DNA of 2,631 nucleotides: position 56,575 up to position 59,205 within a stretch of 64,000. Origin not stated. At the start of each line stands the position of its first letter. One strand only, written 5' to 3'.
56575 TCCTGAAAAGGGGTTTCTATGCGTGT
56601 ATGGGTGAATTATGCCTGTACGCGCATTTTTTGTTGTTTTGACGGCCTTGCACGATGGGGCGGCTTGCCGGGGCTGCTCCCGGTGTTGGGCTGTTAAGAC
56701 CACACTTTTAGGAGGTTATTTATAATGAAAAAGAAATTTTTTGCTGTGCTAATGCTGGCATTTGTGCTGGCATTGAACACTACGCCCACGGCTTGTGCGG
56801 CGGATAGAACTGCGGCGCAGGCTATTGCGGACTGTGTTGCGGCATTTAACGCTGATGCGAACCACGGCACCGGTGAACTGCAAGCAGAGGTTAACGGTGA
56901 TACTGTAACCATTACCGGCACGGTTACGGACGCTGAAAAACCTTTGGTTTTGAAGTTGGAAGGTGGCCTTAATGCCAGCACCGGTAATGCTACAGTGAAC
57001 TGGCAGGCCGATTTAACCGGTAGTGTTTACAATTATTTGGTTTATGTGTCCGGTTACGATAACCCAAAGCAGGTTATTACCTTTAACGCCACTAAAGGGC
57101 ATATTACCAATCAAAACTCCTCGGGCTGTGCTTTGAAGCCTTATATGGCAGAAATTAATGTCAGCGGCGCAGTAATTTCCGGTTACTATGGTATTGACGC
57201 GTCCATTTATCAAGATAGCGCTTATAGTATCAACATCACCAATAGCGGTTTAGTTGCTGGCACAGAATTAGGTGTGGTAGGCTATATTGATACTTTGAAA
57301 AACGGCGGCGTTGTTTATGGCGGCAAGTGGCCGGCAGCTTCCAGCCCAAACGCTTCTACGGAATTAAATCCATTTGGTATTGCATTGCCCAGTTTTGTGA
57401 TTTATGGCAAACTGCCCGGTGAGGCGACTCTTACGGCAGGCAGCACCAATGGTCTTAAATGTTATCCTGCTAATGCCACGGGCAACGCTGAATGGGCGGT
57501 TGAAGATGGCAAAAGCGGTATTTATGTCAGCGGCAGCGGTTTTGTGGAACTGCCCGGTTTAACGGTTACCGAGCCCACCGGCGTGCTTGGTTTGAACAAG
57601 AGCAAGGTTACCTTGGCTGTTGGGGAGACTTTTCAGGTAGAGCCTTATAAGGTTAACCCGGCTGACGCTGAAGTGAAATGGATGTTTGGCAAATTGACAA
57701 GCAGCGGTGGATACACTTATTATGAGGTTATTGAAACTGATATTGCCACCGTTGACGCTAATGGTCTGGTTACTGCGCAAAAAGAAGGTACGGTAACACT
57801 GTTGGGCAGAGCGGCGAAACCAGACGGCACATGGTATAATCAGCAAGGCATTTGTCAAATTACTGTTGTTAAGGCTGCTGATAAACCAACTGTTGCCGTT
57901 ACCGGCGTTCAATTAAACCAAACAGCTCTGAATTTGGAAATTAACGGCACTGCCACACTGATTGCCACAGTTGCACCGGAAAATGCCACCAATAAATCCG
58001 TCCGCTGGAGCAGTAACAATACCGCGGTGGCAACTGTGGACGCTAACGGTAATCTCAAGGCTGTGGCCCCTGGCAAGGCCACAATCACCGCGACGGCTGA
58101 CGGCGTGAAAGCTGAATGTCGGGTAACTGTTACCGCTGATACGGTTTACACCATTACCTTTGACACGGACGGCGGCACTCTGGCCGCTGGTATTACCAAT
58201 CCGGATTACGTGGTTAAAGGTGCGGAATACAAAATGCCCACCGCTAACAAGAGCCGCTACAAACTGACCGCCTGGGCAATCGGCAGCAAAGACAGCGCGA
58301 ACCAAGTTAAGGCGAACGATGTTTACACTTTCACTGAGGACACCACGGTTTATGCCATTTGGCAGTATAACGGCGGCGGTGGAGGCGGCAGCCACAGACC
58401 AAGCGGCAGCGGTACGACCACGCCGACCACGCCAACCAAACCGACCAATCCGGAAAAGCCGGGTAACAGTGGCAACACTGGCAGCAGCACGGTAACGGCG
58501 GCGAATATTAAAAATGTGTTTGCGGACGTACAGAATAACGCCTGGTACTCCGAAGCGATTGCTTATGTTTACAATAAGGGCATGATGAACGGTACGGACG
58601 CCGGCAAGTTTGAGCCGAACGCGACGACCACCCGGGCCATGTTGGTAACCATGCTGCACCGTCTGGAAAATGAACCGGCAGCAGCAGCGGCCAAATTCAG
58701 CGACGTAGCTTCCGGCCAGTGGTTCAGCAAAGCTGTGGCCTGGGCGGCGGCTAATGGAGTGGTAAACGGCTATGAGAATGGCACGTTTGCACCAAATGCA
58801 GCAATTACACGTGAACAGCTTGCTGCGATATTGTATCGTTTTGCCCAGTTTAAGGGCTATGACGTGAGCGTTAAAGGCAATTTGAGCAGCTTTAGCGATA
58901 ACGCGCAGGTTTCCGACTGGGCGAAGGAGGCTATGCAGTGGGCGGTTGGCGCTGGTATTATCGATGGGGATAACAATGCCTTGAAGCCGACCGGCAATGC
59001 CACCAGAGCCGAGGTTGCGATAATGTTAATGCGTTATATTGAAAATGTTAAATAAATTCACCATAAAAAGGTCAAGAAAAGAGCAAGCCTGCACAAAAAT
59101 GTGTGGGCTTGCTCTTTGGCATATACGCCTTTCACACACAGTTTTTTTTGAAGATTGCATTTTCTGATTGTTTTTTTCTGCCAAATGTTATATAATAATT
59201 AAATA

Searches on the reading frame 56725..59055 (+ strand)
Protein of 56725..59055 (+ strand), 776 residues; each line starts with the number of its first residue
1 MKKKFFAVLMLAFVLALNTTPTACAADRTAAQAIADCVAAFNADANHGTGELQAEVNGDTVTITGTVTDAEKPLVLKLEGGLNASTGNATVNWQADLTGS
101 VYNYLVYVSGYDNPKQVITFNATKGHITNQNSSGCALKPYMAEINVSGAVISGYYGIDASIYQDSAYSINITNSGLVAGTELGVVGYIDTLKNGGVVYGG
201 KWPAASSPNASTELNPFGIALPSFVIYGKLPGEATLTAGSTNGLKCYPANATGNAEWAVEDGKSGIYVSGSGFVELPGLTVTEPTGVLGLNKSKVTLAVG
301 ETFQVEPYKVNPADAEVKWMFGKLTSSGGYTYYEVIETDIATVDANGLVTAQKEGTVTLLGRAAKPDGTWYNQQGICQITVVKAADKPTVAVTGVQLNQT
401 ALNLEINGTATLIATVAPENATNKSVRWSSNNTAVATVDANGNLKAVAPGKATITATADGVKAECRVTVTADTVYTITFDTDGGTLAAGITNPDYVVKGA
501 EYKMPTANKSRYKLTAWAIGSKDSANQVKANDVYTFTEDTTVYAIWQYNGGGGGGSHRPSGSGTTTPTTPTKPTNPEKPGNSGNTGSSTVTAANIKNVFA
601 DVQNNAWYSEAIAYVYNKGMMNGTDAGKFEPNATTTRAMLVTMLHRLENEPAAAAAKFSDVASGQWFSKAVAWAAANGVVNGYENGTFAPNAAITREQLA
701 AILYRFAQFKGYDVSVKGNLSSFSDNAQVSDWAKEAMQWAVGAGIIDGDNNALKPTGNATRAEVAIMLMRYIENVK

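Call 61: search_protein_families(library=pfam, proteins=[window:56725-59055:+], max_evalue=0.0001)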
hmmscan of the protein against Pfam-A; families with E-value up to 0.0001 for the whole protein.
window:56725-59055:+ (776 aa): 3 families
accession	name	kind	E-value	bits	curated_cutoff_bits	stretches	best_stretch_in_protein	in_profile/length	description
PF00395.25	SLH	-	4.7e-35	119.7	20.8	3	657-700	1-44/44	S-layer homology domain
PF02368.24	Big_2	-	1.3e-18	67.1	22.8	1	391-465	1-75/79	Bacterial Ig-like domain (group 2)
PF09479.16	Flg_new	-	8.2e-07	29.5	27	1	475-544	1-64/65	Listeria-Bacteroides repeat domain (List_Bact_rpt)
